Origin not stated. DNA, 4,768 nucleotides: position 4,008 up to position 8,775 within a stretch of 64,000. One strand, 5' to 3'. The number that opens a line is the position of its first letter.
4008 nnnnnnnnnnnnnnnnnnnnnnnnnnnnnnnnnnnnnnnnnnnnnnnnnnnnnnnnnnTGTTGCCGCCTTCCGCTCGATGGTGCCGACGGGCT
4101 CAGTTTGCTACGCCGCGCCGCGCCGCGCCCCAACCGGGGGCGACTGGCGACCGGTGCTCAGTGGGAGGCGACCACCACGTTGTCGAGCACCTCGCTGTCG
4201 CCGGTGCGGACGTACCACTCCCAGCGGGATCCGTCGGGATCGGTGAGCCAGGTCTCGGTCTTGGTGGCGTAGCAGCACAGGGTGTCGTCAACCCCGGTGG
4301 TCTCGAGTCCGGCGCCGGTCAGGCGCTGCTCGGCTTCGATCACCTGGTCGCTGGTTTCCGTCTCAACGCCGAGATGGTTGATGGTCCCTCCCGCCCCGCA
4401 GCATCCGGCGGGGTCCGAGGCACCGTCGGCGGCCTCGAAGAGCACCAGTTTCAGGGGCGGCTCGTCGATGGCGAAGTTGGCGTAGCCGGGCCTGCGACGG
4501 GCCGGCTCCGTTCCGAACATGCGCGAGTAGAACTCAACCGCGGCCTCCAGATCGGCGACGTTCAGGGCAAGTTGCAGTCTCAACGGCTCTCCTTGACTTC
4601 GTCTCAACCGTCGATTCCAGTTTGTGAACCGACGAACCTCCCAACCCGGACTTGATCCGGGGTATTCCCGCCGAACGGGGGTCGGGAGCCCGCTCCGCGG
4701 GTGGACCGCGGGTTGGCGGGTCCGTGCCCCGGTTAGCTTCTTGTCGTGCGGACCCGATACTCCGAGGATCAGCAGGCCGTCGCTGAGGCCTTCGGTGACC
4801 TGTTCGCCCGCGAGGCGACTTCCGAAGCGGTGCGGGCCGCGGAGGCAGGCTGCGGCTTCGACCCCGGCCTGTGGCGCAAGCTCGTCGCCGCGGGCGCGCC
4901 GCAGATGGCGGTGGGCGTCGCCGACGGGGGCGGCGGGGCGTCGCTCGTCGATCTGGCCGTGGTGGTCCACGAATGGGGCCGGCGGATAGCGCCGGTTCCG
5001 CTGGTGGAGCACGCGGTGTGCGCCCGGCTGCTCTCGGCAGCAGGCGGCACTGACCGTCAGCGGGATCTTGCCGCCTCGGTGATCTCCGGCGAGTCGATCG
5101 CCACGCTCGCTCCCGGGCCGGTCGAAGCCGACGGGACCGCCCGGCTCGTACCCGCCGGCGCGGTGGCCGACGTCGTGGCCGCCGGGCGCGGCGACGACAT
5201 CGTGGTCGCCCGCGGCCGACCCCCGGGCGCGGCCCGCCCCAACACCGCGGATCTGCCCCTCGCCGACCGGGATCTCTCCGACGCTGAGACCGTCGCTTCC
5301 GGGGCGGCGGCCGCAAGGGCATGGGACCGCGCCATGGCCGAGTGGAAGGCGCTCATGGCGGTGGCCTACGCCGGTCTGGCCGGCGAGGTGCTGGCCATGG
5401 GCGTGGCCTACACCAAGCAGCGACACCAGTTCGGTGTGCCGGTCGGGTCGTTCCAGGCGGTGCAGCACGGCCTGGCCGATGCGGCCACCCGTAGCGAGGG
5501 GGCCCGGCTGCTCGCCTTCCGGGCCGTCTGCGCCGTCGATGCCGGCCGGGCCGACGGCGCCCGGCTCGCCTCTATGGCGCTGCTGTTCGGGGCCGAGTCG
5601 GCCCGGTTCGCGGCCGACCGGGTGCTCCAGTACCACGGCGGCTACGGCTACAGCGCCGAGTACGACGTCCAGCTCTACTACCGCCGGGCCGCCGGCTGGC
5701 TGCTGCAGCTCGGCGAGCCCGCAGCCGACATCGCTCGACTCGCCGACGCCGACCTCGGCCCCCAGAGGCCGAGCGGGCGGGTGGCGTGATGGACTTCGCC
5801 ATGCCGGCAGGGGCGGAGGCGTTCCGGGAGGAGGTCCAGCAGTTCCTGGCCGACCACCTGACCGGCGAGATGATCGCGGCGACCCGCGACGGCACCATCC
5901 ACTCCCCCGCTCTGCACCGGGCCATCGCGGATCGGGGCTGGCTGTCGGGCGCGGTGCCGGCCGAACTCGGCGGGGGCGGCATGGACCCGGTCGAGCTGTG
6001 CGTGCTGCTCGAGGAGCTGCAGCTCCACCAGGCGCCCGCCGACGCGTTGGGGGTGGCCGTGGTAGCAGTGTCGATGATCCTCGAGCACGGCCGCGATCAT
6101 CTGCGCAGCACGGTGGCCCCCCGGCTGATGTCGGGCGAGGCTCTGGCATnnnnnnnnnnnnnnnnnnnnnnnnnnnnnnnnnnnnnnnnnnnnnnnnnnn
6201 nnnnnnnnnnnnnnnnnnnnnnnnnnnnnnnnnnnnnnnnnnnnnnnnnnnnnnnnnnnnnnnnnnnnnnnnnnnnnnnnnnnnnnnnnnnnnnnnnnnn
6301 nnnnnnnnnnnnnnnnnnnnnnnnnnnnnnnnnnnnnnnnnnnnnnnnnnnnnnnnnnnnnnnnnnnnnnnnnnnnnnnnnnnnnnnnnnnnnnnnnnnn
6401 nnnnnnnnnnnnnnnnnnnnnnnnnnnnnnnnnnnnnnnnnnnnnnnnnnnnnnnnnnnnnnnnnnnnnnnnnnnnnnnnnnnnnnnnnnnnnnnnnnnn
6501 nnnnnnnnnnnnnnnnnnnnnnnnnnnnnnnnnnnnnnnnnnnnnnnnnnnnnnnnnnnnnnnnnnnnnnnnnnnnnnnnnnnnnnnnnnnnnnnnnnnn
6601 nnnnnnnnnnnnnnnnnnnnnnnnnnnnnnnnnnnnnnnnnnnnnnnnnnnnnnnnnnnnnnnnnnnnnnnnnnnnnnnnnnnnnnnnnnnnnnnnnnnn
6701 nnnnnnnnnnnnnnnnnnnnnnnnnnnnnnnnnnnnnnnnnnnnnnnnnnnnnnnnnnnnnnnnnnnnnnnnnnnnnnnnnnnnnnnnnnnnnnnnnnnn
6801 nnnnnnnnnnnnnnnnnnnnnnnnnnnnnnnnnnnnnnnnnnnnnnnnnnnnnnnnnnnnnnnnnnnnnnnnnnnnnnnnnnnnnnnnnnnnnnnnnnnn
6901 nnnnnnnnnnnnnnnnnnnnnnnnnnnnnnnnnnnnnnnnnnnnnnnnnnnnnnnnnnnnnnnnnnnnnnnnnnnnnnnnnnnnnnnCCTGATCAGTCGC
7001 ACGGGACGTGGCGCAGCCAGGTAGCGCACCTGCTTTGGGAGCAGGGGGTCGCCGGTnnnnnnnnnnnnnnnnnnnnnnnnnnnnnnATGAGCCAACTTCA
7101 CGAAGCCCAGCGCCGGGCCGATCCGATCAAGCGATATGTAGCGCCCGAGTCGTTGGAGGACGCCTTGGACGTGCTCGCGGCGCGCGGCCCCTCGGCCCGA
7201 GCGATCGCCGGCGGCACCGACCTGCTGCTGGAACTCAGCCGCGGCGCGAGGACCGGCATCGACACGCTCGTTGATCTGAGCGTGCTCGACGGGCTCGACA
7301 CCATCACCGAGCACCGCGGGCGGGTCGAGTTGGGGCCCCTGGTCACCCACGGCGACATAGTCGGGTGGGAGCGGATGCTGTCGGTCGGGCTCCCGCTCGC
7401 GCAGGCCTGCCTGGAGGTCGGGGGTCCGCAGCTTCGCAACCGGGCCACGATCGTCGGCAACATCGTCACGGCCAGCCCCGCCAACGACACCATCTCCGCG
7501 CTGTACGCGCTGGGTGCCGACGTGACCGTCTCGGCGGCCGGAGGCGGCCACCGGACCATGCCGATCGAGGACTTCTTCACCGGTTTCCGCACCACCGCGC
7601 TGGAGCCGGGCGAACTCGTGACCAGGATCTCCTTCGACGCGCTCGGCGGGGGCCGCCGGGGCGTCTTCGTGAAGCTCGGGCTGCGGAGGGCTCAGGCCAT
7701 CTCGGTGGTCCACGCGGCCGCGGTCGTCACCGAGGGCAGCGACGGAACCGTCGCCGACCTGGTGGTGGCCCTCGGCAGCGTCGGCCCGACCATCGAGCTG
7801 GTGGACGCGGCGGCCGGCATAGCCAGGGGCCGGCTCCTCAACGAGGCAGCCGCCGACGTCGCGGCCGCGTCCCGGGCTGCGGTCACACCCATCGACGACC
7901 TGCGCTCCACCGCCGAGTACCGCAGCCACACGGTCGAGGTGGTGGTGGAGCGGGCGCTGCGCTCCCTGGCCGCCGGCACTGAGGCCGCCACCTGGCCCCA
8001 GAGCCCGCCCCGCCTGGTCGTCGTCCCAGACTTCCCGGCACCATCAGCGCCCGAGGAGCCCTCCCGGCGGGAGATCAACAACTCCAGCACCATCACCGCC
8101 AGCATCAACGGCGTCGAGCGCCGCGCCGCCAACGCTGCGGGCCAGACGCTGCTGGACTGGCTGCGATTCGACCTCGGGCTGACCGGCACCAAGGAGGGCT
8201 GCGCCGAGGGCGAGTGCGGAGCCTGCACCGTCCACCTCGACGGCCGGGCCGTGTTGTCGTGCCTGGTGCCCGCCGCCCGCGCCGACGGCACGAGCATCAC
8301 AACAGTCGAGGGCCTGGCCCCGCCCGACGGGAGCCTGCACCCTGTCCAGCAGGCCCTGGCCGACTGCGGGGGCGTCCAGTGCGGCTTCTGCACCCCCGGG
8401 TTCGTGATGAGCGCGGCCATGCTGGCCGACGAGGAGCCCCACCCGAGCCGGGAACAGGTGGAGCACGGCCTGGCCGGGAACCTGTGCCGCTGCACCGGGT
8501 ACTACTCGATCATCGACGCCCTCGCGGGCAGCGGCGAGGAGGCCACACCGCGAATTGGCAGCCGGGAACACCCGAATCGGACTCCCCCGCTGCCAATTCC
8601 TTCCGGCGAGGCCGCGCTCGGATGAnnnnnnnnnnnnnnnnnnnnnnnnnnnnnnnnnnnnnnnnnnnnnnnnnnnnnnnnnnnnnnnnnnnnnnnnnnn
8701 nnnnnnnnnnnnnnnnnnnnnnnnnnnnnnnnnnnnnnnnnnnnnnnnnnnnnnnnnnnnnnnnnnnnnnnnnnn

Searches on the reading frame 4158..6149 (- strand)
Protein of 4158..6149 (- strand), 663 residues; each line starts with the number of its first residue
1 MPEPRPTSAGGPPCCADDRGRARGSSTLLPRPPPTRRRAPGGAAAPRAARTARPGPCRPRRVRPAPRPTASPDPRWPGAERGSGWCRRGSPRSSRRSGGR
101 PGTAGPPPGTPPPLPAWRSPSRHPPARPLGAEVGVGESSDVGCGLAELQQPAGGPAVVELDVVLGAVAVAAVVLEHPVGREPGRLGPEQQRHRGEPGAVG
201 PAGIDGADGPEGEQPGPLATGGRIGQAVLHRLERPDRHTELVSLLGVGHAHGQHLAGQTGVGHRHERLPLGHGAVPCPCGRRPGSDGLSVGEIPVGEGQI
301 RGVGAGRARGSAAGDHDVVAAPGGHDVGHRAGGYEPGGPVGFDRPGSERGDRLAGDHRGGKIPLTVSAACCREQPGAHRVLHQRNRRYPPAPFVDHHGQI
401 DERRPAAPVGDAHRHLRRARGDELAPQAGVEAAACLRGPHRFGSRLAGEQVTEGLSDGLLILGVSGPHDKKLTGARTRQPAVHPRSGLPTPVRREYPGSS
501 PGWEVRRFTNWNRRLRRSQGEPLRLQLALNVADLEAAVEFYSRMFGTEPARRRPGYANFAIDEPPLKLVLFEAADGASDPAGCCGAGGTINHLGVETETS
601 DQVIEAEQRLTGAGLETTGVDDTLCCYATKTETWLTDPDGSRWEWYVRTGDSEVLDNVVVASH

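Call 48: search_protein_families(library=pfam, proteins=[window:4158-6149:-], max_evalue=0.001)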
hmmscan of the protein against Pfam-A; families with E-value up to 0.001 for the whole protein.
window:4158-6149:- (663 aa): 2 families
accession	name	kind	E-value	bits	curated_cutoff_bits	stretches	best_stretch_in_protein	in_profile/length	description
PF00903.31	Glyoxalase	-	1e-12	48.9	20.6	1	526-644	4-120/121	Glyoxalase/Bleomycin resistance protein/Dioxygenase superfamily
PF18029.7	Glyoxalase_6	-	0.00072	20.6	23.6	0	527-642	2-102/106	Glyoxalase-like domain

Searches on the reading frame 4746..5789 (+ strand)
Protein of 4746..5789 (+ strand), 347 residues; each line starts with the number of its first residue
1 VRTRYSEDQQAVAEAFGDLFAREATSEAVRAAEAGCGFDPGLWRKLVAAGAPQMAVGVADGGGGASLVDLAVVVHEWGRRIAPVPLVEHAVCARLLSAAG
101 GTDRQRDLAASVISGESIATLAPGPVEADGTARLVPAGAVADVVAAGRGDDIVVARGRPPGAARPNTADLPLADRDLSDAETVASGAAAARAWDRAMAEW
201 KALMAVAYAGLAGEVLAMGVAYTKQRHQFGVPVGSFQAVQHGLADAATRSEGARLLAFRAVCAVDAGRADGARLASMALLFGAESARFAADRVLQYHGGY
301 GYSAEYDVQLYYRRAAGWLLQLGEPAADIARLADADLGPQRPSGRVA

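Call 48: search_protein_families(library=pfam, proteins=[window:4746-5789:+], max_evalue=0.001)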
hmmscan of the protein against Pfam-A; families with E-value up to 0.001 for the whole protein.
window:4746-5789:+ (347 aa): 3 families
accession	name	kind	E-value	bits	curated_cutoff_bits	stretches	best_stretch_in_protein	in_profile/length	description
PF00441.29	Acyl-CoA_dh_1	-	3.7e-23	82.8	22.4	1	201-315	15-128/150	Acyl-CoA dehydrogenase, C-terminal domain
PF02771.21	Acyl-CoA_dh_N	-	1.2e-09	38.9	22.9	1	6-115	1-112/113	Acyl-CoA dehydrogenase, N-terminal domain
PF08028.16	Acyl-CoA_dh_2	-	2.2e-09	38.1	22.7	1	204-313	3-121/134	Acyl-CoA dehydrogenase, C-terminal domain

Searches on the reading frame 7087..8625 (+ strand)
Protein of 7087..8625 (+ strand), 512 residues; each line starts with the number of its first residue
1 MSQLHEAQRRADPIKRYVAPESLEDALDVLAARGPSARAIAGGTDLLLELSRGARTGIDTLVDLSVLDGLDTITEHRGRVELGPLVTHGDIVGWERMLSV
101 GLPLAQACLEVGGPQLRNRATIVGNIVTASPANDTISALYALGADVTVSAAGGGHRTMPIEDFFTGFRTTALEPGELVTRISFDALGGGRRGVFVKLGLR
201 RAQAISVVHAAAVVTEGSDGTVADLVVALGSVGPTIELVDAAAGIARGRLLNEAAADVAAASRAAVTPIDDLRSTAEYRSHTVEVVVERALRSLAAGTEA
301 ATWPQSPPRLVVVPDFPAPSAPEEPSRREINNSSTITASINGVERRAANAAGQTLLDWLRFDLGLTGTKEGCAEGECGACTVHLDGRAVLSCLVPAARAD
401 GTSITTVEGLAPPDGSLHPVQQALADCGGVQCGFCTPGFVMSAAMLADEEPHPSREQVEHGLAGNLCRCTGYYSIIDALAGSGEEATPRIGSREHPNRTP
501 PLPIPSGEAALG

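Call 7: search_protein_families(library=pfam, proteins=[window:7087-8625:+], max_evalue=0.01)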
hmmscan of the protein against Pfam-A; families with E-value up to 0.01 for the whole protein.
window:7087-8625:+ (512 aa): 5 families
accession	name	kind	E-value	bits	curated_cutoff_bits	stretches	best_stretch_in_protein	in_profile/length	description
PF00941.27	FAD_binding_5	-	3e-41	141.5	27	1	16-182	4-166/170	FAD binding domain in molybdopterin dehydrogenase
PF01799.25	Fer2_2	-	9.3e-31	106.2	30.3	1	406-479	1-74/75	[2Fe-2S] binding domain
PF03450.22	CO_deh_flav_C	-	2e-14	54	25.5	1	198-293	6-101/102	CO dehydrogenase flavoprotein C-terminal domain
PF00111.32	Fer2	-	2.7e-07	30.9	21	1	340-393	3-59/77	2Fe-2S iron-sulfur cluster binding domain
PF13085.11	Fer2_3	-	0.00039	20.9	27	1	370-405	50-84/107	2Fe-2S iron-sulfur cluster binding domain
